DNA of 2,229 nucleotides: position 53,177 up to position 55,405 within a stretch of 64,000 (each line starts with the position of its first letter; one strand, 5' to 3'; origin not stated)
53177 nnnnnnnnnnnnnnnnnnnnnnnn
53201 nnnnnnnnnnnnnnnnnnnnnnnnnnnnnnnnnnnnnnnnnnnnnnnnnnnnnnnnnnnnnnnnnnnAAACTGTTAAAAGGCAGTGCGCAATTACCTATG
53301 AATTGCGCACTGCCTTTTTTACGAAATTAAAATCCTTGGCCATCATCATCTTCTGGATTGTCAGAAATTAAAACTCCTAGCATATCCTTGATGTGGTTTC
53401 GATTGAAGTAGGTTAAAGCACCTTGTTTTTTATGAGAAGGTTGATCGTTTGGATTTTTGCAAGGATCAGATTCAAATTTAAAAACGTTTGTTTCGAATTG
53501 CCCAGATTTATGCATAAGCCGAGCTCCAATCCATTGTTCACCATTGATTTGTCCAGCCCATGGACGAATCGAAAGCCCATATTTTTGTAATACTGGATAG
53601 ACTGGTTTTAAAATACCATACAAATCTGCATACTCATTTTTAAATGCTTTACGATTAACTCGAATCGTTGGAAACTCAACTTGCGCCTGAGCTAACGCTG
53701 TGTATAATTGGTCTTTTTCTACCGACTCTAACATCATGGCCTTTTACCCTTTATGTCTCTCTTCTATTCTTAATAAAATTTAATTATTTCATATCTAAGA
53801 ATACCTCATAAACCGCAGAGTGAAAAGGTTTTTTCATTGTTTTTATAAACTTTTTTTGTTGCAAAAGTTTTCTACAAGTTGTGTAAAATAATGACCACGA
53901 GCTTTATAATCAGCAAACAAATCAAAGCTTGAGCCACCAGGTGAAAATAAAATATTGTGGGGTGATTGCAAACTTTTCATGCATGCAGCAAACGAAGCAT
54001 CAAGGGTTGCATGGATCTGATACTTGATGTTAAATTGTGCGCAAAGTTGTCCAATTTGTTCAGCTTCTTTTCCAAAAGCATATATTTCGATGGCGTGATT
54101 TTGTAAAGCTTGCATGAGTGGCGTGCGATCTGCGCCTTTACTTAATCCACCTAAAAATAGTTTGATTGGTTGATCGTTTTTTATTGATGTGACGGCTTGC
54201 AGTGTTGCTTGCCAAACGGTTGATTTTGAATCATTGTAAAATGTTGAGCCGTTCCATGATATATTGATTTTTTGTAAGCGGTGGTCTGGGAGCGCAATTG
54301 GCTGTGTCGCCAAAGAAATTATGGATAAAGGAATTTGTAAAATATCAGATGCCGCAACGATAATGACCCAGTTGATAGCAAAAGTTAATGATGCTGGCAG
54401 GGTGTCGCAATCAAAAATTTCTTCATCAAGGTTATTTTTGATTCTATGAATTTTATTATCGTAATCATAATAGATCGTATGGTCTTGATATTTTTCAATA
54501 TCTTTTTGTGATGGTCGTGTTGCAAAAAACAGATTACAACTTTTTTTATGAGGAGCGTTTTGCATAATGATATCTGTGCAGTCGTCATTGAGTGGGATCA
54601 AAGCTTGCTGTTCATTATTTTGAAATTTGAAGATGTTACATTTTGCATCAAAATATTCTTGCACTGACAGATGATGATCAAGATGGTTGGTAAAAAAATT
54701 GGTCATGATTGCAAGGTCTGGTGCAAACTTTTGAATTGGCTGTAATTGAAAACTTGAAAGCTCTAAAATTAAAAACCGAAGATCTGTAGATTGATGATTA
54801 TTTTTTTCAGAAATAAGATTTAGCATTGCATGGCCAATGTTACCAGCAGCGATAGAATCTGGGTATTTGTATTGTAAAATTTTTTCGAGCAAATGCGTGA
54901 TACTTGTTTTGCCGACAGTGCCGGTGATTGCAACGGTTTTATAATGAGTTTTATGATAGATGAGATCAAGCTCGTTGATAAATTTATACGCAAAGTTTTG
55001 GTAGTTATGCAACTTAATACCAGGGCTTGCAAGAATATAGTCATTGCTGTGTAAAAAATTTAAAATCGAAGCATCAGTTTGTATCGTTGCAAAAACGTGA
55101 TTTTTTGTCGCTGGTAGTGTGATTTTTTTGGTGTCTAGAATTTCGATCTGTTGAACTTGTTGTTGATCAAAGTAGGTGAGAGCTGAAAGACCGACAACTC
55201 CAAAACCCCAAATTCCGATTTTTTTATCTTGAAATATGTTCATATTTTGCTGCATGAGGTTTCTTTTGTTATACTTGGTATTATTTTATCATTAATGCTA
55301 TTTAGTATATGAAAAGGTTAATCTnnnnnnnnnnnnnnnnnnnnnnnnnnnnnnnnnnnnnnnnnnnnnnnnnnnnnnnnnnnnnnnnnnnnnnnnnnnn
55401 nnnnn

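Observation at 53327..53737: Lone ERF single-strand-annealing gene capping the cassette array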

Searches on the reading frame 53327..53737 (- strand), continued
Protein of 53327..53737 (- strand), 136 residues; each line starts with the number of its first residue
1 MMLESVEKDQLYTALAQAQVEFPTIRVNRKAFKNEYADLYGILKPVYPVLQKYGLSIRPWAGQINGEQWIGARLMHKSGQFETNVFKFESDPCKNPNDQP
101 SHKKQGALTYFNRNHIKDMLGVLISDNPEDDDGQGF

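Call 78: find_encoding_contigs(protein=P0088, flank=10000, max_places=2)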
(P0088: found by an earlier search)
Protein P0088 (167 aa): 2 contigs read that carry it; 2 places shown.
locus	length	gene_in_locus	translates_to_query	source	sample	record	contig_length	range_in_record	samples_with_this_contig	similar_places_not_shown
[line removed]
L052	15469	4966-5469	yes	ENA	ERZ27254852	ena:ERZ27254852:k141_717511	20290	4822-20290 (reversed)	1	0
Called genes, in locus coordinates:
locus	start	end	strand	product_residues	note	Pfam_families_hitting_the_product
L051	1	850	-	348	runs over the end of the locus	PF01078:Mg_chelatase (faint), PF05496:RuvB_N, PF00004:AAA, PF07726:AAA_3 (faint), PF07728:AAA_5, PF17864:AAA_lid_4, PF05491:WHD_RuvB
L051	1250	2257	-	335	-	-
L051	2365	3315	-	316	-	PF00702:Hydrolase, PF13419:HAD_2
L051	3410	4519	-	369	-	PF01098:FTSW_RODA_SPOVE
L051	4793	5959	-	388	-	PF00375:SDF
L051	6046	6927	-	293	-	PF00561:Abhydrolase_1 (faint), PF02230:Abhydrolase_2 (faint), PF12146:Hydrolase_4 (faint)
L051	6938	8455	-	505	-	PF00232:Glyco_hydro_1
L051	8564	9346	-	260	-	-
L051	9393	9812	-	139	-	PF00383:dCMP_cyt_deam_1, PF08211:dCMP_cyt_deam_2 (weak)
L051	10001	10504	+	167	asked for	PF04404:ERF (weak)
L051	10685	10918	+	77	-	-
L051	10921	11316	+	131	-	PF02661:Fic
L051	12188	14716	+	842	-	PF00005:ABC_tran (faint), PF02463:SMC_N (faint), PF13191:AAA_16 (faint), PF13555:AAA_29 (faint), PF20703:nSTAND1 (faint), PF20720:nSTAND3 (faint), PF17760:UvrA_inter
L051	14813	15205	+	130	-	-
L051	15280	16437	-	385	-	-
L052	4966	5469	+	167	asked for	PF04404:ERF (weak)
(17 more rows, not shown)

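Call 79: find_encoding_contigs(protein=P0089, flank=10000, max_places=3)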
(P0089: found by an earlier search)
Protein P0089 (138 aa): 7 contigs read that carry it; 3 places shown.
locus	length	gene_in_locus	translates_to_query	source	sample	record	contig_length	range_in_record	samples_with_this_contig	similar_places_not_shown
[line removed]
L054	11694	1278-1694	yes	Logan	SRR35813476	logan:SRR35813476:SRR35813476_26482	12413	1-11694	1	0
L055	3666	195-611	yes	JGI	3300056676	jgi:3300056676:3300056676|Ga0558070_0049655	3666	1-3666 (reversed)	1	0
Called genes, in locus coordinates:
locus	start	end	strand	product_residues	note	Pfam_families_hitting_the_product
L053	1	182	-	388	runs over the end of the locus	PF00375:SDF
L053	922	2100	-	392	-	PF00561:Abhydrolase_1 (faint), PF12146:Hydrolase_4 (faint), PF00326:Peptidase_S9 (weak)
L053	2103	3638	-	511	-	PF00232:Glyco_hydro_1, PF00150:Cellulase (faint)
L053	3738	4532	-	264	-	-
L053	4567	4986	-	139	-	PF00383:dCMP_cyt_deam_1, PF08211:dCMP_cyt_deam_2 (weak)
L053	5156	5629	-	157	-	-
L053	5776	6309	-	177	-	PF00553:CBM_2 (weak)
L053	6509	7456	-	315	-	-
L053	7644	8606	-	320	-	-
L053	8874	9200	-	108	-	-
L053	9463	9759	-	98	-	-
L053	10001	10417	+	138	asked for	PF04404:ERF (weak)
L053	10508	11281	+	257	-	-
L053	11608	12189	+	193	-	-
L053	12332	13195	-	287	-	PF00856:SET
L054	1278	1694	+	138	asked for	PF04404:ERF (weak)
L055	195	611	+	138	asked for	PF04404:ERF (weak)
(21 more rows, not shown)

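Call 86: search_protein_families(library=pfam, proteins=[L038:8018-9217:+], max_evalue=0.001)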
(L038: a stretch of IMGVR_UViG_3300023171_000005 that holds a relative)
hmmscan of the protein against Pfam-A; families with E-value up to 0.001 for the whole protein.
L038:8018-9217:+ (400 aa): 7 families
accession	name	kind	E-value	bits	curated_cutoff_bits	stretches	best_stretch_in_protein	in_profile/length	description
PF01078.27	Mg_chelatase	-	1.2e-85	286.6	20.3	1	91-295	1-205/207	Magnesium chelatase, subunit ChlI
PF13335.12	Mg_chelatase_C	-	6.7e-27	94.3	26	1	306-399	3-94/94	Magnesium chelatase, subunit ChlI C-terminal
PF00493.29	MCM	-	3.4e-07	30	23.3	0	189-253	114-178/224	MCM P-loop domain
PF07728.20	AAA_5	-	9.9e-07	29.3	22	1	115-250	2-125/139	AAA domain (dynein-related subfamily)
PF13541.12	ChlI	-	2e-06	28.1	27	1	2-43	80-121/121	Subunit ChlI of Mg-chelatase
PF00158.32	Sigma54_activat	-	9.2e-06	25.9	20.2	1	105-247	15-142/168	Sigma-54 interaction domain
PF13401.12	AAA_22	-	0.00073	20.3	27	0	112-218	5-106/130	AAA domain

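Call 93: find_encoding_contigs(protein=P0098, flank=10000, max_places=4)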
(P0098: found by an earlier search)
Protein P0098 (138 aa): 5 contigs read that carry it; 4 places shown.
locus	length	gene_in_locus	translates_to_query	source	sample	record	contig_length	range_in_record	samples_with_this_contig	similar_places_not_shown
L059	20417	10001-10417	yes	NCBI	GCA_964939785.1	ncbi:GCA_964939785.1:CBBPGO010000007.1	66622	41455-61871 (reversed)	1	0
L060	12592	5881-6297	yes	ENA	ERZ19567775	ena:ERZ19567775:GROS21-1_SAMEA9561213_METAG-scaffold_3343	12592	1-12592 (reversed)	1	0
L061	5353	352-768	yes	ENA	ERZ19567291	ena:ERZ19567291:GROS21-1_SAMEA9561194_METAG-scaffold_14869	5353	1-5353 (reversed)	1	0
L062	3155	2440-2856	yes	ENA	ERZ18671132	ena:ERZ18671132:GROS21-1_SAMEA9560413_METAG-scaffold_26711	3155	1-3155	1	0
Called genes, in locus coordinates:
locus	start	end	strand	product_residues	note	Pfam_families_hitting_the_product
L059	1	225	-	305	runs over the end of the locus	PF03755:YicC-like_N, PF08340:YicC-like_C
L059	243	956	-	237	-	PF20772:TACO1_YebC_N, PF01709:Transcrip_reg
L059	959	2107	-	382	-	PF01078:Mg_chelatase (faint), PF05496:RuvB_N, PF07726:AAA_3 (faint), PF07728:AAA_5, PF00004:AAA, PF17864:AAA_lid_4, PF05491:WHD_RuvB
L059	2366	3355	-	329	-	-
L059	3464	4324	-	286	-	PF00702:Hydrolase (weak), PF13419:HAD_2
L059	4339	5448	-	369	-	PF01098:FTSW_RODA_SPOVE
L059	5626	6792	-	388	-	PF00375:SDF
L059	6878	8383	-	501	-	PF00232:Glyco_hydro_1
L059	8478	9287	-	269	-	-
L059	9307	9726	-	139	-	PF00383:dCMP_cyt_deam_1, PF08211:dCMP_cyt_deam_2 (weak)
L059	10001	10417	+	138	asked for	PF04404:ERF (weak)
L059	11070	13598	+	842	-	PF00005:ABC_tran (faint), PF02463:SMC_N (faint), PF03193:RsgA_GTPase (faint), PF13191:AAA_16 (faint), PF13555:AAA_29 (faint), PF20703:nSTAND1 (faint), PF20720:nSTAND3 (faint), PF17760:UvrA_inter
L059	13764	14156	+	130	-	-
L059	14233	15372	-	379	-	-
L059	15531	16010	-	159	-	-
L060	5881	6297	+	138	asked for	PF04404:ERF (weak)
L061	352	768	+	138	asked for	PF04404:ERF (weak)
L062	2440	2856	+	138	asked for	PF04404:ERF (weak)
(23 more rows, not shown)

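Call 96: search_protein_families(library=padloc, proteins=[window:53327-53737:-, P0010], max_evalue=0.01)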
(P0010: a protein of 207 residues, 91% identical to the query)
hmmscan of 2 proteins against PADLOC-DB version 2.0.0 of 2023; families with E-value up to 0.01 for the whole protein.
window:53327-53737:- (136 aa): 0 families

P0010 (207 aa): 0 families

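Call 97: search_protein_families(library=pfam, proteins=[P0010, P0035, P0007, P0072], max_evalue=0.1)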
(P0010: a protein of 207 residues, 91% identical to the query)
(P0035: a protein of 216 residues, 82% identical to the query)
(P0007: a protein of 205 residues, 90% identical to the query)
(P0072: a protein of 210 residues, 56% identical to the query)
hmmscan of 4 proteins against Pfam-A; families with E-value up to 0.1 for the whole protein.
P0010 (207 aa): 2 families
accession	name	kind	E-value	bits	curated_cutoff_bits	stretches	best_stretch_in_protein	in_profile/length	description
PF04404.17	ERF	-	1.6e-09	38.4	25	1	12-146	2-139/153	ERF superfamily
PF06135.17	IreB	-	0.091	13.4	25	0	83-164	3-76/78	IreB regulatory phosphoprotein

P0035 (216 aa): 1 family
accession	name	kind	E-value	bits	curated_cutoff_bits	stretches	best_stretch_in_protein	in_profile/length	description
PF04404.17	ERF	-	2.1e-06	28.2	25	1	12-146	2-139/153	ERF superfamily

P0007 (205 aa): 2 families
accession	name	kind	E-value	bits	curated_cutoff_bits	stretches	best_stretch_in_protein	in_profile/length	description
PF04404.17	ERF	-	2.8e-07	31.1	25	1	12-136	2-129/153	ERF superfamily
PF22642.1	MinC_N_1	-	0.028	15.2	27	0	118-164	25-72/78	Cell-division inhibitor MinC, N-terminal domain-like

P0072 (210 aa): 2 families
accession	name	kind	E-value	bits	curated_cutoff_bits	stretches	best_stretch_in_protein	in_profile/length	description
PF04404.17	ERF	-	2.6e-10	40.9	25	1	12-136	2-130/153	ERF superfamily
PF19848.4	DUF6323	-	0.034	14.4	30.6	1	151-200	22-72/127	Family of unknown function (DUF6323)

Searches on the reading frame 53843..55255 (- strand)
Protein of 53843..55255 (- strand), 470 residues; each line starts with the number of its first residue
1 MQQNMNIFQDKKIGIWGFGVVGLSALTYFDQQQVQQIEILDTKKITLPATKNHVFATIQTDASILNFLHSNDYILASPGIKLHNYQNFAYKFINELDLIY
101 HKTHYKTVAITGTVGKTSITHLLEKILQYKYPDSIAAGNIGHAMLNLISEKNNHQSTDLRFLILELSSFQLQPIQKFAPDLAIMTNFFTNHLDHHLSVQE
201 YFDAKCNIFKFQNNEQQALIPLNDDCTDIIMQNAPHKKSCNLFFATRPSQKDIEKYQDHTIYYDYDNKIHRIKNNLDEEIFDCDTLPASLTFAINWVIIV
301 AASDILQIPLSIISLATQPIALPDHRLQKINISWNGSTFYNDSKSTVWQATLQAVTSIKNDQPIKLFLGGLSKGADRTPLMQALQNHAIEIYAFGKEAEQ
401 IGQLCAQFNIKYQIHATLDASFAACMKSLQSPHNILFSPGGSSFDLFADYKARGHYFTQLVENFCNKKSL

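Call 7: search_protein_families(library=pfam, proteins=[window:53843-55255:-], max_evalue=0.01)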
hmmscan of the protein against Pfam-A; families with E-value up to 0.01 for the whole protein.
window:53843-55255:- (470 aa): 3 families
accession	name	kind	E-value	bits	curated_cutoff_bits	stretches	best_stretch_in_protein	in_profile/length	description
PF08245.18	Mur_ligase_M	-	2.6e-24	86.7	24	1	110-260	1-166/200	Mur ligase middle domain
PF21799.2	MurD-like_N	-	2.5e-06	28.1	27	1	11-84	1-73/88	Mur ligase MurD-like, N-terminal domain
PF15593.11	Imm42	-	0.0027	18.6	27.2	1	186-227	99-134/162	Immunity protein 42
